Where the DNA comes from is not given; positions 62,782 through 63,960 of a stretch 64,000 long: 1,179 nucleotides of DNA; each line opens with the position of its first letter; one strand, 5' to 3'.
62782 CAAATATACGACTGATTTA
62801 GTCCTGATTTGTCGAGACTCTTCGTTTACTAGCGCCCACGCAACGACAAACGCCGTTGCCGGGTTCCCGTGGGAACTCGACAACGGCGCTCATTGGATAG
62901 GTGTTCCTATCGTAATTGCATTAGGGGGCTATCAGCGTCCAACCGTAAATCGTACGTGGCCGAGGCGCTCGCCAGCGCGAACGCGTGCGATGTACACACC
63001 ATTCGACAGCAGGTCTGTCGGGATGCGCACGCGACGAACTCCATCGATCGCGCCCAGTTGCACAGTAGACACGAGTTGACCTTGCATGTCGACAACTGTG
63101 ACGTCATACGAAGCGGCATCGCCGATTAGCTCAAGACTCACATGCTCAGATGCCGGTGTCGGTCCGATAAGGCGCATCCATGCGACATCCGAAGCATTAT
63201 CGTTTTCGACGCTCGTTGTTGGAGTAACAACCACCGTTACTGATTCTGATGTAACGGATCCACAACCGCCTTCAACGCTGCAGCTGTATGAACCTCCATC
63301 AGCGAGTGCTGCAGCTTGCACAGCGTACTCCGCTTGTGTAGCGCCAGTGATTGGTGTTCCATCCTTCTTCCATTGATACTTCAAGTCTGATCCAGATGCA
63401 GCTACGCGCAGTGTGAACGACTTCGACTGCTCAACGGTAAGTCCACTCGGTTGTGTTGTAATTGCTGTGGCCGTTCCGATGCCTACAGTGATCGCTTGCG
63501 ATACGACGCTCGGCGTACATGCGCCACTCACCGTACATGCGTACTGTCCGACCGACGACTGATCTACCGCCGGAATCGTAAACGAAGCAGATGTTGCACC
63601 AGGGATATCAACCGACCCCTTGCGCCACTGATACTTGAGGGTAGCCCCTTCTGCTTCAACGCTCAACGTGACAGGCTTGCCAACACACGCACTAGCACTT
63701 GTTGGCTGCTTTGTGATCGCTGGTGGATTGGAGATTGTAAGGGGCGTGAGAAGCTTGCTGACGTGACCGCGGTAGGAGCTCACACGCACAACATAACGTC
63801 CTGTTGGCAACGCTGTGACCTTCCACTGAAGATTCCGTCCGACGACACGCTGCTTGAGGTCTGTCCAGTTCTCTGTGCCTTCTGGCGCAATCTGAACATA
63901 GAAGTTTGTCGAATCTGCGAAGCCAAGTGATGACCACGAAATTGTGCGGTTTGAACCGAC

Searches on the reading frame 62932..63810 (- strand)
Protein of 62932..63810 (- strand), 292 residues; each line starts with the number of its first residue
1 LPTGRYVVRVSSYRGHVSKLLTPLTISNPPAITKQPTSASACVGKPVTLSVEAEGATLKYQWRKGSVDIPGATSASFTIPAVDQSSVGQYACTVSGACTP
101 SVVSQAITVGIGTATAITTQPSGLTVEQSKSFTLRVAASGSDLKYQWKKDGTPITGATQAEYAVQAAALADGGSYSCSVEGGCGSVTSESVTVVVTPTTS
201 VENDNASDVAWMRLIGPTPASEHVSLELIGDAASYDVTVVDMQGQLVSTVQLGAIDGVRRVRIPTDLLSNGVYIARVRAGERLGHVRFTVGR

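Call 27: search_protein_families(library=pfam, proteins=[window:62932-63810:-], max_evalue=0.001)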
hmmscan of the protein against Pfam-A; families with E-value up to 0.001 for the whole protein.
window:62932-63810:- (292 aa): 6 families
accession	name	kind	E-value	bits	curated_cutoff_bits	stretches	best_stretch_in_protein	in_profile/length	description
PF13927.12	Ig_3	-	3.8e-17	63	30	2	29-95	1-77/78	Immunoglobulin domain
PF13895.12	Ig_2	-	1.6e-15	57.5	27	2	121-195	6-79/79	Immunoglobulin domain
PF07679.22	I-set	-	8.4e-12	45.4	23.7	1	116-189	2-85/90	Immunoglobulin I-set domain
PF19081.6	Ig_7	-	1.8e-07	31.8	27.3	1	31-109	3-82/84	Ig-like domain CHU_C associated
PF00047.31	ig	-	5.3e-06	27.1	21.8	0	124-181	3-72/81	Immunoglobulin domain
PF18962.6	Por_Secre_tail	-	1.1e-05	26.1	27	1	217-281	3-66/75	Secretion system C-terminal sorting domain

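Call 88: search_protein_families(library=ncbifam, proteins=[window:62932-63810:-], max_evalue=0.01)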
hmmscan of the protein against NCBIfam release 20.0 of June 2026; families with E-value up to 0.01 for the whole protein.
window:62932-63810:- (292 aa): 2 families
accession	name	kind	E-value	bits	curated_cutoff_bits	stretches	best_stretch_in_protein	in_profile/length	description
TIGR04183.1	Por_Secre_tail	domain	3.6e-07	30.1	23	1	217-282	3-63/72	T9SS type A sorting domain-containing protein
NF040485.1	ZirU_fam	subfamily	6.5e-05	23.2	100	0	58-125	57-126/210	ZirU family protein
